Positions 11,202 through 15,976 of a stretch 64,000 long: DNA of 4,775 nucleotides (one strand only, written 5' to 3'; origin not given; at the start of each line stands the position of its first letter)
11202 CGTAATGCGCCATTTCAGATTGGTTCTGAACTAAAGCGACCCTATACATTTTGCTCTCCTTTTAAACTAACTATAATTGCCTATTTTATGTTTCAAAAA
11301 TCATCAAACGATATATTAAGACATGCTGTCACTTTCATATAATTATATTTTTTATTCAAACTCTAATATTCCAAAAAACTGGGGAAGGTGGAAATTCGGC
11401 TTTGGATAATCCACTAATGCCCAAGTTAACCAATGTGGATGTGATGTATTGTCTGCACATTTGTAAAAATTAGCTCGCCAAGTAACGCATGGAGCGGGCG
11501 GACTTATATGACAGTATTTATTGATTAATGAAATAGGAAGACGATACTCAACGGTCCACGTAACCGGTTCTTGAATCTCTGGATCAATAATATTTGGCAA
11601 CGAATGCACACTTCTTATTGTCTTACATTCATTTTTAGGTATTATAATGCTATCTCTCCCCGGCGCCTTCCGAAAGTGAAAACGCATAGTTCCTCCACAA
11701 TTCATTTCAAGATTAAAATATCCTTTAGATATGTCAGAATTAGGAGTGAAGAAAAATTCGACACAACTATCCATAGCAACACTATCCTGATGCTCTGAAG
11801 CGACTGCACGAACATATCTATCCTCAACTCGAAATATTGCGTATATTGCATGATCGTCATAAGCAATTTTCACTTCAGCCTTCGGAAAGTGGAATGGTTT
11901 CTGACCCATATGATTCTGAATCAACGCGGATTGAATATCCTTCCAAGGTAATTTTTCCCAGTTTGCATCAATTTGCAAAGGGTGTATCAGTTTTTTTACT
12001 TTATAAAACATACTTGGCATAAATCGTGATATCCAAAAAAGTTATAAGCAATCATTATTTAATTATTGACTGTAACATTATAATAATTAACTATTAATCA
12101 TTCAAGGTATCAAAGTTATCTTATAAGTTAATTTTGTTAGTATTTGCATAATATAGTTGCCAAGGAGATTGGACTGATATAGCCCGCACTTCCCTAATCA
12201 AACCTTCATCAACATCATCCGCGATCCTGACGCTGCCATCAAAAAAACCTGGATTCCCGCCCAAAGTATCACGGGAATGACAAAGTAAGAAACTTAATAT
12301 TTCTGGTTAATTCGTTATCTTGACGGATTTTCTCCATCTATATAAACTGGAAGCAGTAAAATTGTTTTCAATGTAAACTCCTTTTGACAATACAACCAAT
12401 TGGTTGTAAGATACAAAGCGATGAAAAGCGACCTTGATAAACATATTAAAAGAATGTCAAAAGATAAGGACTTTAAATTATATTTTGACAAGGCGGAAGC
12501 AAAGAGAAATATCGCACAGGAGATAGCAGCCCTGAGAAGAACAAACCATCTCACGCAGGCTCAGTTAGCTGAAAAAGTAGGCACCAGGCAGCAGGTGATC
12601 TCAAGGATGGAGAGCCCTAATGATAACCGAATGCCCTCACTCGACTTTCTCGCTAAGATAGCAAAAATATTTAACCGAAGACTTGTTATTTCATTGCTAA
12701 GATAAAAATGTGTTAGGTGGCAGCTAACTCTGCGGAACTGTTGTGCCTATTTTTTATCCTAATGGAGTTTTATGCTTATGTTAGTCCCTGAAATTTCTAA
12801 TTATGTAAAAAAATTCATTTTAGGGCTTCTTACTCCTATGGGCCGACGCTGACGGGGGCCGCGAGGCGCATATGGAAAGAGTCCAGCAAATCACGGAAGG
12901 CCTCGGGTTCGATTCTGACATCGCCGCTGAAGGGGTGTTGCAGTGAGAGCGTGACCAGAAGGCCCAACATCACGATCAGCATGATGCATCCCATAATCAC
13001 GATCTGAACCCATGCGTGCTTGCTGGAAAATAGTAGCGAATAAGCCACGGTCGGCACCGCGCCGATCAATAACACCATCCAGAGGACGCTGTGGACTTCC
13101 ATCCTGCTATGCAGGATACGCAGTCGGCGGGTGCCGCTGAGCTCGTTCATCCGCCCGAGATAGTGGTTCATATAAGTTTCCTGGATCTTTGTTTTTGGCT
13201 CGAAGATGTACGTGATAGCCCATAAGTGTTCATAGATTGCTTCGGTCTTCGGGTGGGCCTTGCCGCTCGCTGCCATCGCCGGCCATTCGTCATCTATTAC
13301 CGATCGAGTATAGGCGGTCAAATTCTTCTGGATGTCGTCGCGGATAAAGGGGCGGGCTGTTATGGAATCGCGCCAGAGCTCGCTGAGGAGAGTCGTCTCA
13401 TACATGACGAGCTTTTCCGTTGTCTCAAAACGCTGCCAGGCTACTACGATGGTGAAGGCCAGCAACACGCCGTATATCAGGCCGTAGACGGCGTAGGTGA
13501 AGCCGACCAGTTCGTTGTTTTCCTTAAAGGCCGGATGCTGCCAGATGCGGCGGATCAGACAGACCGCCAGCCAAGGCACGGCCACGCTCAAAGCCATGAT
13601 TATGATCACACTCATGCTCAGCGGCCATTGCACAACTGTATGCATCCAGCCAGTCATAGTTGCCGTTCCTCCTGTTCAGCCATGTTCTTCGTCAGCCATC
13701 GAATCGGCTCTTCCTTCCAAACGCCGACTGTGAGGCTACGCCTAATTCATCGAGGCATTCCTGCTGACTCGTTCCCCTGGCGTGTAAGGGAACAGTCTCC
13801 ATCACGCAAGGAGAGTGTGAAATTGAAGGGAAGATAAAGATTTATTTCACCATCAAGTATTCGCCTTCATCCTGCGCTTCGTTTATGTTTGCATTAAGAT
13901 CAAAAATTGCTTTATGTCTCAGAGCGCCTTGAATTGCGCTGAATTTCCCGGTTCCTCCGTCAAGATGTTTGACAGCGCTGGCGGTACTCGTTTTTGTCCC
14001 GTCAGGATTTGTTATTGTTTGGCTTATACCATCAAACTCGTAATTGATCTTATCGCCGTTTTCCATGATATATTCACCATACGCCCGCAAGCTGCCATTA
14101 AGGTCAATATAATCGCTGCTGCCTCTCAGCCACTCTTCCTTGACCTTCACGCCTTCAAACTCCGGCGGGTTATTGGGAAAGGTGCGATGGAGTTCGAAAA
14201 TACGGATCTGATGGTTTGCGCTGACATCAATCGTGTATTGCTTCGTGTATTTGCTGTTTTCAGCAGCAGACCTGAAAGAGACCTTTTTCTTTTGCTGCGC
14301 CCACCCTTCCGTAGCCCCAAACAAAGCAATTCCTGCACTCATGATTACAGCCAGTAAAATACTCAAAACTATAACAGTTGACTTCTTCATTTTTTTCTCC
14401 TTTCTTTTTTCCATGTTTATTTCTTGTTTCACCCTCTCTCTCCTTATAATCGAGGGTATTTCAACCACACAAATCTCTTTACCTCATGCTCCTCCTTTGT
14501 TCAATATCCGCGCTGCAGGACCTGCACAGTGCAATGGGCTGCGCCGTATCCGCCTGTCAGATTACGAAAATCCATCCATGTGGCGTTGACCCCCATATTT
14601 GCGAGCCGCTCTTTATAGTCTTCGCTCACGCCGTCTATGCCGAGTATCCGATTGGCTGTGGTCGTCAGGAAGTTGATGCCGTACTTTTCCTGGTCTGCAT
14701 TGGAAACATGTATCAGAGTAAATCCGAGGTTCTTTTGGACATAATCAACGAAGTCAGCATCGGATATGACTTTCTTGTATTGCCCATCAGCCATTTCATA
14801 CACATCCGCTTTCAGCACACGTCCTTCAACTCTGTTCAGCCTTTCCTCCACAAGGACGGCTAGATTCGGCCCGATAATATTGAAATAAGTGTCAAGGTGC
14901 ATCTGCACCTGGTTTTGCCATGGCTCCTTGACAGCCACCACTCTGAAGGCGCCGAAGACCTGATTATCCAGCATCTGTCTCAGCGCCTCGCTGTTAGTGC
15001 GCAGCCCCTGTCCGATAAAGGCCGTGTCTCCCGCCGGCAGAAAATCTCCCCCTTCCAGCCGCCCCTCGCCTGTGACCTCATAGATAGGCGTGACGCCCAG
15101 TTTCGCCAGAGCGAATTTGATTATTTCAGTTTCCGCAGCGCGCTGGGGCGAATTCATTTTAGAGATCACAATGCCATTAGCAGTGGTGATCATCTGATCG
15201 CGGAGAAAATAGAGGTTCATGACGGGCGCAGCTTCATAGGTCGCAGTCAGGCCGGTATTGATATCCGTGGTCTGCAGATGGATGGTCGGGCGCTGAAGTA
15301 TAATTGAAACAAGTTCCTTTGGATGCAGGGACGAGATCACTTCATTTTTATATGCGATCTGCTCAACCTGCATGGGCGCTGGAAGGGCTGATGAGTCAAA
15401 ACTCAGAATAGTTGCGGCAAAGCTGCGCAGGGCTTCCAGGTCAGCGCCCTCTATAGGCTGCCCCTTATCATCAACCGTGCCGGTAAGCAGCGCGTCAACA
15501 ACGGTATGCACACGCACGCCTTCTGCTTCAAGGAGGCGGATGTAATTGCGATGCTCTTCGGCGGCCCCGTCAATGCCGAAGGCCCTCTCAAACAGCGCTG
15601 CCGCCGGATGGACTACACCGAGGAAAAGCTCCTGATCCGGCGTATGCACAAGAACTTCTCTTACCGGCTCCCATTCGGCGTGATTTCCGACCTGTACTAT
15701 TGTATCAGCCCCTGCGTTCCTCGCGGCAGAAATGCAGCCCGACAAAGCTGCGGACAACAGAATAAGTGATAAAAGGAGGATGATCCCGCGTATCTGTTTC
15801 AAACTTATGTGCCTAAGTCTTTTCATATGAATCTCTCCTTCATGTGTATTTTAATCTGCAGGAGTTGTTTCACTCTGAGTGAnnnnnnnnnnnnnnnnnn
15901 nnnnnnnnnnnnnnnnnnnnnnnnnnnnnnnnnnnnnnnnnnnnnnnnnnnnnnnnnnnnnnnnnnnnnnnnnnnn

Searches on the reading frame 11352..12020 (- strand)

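Call 62: search_protein_families(library=pfam, proteins=[window:11352-12020:-], max_evalue=0.00001)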
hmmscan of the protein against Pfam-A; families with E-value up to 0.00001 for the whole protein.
window:11352-12020:- (222 aa): 1 family
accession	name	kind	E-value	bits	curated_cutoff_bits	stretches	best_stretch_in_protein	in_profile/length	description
PF16011.10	CBM9_2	-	7.8e-39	133.9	25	1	43-221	26-199/199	Carbohydrate-binding family 9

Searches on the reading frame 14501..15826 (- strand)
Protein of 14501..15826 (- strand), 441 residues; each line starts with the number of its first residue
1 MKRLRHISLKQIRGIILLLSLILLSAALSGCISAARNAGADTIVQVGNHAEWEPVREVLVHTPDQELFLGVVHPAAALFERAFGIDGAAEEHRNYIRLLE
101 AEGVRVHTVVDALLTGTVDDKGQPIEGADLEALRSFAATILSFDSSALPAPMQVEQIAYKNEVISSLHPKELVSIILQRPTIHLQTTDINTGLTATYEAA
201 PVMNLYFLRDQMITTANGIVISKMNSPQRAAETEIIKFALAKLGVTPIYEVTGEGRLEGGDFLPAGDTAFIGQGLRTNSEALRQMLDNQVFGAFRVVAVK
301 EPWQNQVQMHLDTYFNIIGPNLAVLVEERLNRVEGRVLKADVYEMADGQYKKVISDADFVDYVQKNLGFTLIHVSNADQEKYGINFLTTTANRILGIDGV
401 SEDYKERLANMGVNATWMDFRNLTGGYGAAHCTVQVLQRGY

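Call 62: search_protein_families(library=pfam, proteins=[window:14501-15826:-], max_evalue=0.00001)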
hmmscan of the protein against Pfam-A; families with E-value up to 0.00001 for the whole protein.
window:14501-15826:- (441 aa): 1 family
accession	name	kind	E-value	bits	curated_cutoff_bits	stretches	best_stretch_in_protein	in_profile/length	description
PF02274.22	ADI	-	3.9e-38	131.9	22.8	1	78-439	4-377/377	Arginine deiminase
